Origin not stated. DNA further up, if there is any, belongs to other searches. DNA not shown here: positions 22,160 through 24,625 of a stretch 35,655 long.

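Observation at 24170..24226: GC-rich nested palindrome translated in frame inside pheT, flanked by an 8-bp direct repeat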

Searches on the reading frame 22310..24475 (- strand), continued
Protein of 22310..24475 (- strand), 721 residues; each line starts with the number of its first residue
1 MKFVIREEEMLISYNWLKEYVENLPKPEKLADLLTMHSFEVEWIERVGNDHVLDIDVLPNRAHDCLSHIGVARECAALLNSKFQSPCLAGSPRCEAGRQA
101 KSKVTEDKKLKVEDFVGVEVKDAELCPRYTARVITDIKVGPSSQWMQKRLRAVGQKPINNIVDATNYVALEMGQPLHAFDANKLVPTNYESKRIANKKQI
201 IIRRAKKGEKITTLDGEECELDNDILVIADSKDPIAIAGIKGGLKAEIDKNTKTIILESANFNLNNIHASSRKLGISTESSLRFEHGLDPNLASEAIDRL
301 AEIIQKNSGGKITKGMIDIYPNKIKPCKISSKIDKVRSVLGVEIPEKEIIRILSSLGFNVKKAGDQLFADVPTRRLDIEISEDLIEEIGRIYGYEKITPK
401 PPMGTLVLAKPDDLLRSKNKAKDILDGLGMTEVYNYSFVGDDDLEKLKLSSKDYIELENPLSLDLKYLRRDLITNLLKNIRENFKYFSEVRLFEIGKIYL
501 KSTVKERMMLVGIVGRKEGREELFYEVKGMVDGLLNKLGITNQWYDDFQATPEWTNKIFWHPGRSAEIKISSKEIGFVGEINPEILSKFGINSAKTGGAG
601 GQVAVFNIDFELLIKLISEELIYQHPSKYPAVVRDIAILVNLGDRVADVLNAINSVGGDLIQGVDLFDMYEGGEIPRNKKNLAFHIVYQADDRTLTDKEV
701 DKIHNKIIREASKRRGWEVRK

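Call 78: find_encoding_contigs(protein=P0066, flank=1000, max_places=1)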
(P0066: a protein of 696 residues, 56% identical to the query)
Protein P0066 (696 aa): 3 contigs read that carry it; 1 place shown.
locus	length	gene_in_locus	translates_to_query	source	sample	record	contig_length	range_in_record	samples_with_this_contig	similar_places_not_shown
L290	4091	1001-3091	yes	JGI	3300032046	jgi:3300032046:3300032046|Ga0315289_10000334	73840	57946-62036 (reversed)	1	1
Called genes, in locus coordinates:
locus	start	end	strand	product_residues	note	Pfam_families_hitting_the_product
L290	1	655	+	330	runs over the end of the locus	PF02912:Phe_tRNA-synt_N, PF01409:tRNA-synt_2d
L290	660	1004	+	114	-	-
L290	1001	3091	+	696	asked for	PF03483:B3_4, PF03484:B5, PF17759:tRNA_synthFbeta, PF03147:FDX-ACB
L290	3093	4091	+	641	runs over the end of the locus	PF02518:HATPase_c, PF00204:DNA_gyraseB, PF01751:Toprim, PF00986:DNA_gyraseB_C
